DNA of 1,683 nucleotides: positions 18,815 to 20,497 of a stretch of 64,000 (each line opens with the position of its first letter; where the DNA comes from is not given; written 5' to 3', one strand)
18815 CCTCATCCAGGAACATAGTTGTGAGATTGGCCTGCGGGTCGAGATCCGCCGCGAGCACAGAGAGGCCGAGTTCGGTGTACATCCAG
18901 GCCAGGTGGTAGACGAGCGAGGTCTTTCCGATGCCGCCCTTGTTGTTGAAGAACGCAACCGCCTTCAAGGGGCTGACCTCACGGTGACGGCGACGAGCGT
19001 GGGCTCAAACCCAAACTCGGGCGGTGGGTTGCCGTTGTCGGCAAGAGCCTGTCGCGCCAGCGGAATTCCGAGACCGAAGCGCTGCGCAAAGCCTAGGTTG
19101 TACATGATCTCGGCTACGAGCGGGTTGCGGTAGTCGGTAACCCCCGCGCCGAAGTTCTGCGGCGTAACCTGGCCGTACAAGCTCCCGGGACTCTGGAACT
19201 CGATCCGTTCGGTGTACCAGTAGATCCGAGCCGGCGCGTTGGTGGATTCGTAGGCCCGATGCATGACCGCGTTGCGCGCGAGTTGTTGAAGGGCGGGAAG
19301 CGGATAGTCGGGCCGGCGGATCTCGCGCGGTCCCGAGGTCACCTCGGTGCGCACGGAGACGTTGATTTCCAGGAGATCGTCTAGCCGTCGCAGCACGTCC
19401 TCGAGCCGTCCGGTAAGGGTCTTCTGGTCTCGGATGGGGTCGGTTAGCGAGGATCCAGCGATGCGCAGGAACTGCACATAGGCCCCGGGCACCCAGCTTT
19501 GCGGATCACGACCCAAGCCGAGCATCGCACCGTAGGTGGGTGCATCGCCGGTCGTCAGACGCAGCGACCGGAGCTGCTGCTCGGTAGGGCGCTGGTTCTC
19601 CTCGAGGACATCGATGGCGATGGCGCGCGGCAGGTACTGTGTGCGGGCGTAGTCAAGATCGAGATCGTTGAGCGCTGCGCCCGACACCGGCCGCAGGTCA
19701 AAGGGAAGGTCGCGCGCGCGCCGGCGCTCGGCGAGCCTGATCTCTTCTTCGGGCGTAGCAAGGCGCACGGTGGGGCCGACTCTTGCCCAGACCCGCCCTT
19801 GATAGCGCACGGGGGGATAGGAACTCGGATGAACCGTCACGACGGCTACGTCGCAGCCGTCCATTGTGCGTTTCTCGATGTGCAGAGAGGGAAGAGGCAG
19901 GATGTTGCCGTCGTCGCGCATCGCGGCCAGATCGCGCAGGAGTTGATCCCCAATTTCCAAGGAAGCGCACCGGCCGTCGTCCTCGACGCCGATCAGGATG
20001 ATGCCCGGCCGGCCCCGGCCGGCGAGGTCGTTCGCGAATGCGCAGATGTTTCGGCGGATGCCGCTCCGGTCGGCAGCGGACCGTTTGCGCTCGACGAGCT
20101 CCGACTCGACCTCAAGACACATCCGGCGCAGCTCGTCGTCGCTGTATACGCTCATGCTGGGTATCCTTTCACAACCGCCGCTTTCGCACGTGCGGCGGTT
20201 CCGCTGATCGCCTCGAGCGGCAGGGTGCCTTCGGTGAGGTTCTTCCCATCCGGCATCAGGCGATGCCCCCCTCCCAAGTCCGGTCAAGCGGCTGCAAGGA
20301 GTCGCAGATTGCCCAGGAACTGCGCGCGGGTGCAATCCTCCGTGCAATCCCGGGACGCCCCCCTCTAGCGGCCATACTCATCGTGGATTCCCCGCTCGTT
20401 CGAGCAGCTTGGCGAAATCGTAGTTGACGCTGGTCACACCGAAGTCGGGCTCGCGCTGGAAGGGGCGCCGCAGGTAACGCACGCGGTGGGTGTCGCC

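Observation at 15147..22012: Decayed defence island: two DUF1156-type methyltransferase cassette remnants, each translationally coupled (ATGA) to a gene next to or containing a HATPase_c_4 domain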

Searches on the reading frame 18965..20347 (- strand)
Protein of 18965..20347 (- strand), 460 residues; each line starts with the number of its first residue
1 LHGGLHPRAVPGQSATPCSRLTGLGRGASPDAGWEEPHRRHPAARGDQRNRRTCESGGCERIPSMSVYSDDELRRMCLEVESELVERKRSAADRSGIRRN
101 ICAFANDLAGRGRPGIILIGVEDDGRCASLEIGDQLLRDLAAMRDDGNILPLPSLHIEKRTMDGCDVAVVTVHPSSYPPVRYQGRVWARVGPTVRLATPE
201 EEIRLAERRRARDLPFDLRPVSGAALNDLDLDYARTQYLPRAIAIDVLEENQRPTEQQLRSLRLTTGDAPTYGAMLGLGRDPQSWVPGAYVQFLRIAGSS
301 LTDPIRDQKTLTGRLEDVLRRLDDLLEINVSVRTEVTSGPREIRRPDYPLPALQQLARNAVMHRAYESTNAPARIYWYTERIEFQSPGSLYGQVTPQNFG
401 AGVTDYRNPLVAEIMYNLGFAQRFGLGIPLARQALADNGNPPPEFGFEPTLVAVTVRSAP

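Call 3: search_protein_families(library=pfam, proteins=[window:18965-20347:-], max_evalue=0.01)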
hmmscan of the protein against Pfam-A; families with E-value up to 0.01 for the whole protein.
window:18965-20347:- (460 aa): 2 families
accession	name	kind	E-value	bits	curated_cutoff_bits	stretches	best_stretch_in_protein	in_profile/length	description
PF13749.12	HATPase_c_4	-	4.9e-16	58.9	26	1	372-455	3-88/89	Putative ATP-dependent DNA helicase recG C-terminal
PF04326.19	SLFN_AlbA_2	-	1e-13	52.3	25.3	1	81-196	1-116/118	Schlafen, AlbA_2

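Call 5: search_protein_families(library=padloc, proteins=[window:18965-20347:-], max_evalue=0.01)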
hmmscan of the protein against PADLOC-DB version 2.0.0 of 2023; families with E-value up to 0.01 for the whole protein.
window:18965-20347:- (460 aa): 3 families
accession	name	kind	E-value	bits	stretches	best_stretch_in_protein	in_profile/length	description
PDLC02402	Aga_SIR2-PNTD1-PNTD2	-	1.3e-15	54.7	1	201-439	296-544/876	Class I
PDLC02418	Aga_SIR2-Kinase-PNTD1-PNTD2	-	2.2e-08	30.8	1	206-439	160-421/756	Class I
PDLC02394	pAgo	-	9.1e-05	18.4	1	264-392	225-358/1121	-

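Call 6: search_protein_families(library=ncbifam, proteins=[window:18965-20347:-], max_evalue=0.01)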
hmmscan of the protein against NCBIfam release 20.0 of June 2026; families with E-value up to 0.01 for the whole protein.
window:18965-20347:- (460 aa): 0 families

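Call 49: find_encoding_contigs(protein=window:18965-20155:-, flank=10000, max_places=6)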
Protein window:18965-20155:- (396 aa): 2 contigs read that carry it; 2 places shown.
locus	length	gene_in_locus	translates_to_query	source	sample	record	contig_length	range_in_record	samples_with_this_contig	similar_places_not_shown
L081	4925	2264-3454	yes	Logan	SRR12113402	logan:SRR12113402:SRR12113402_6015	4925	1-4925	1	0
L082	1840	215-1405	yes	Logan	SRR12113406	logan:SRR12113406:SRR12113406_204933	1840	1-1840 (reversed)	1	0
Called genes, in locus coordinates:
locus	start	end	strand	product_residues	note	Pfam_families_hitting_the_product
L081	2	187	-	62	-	?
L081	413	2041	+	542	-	PF13020:NOV_C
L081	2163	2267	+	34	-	-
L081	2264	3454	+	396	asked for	PF04326:SLFN_AlbA_2, PF13749:HATPase_c_4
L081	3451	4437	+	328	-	PF01656:CbiA, PF13614:AAA_31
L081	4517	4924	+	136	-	?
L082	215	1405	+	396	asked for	PF04326:SLFN_AlbA_2, PF13749:HATPase_c_4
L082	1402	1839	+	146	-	?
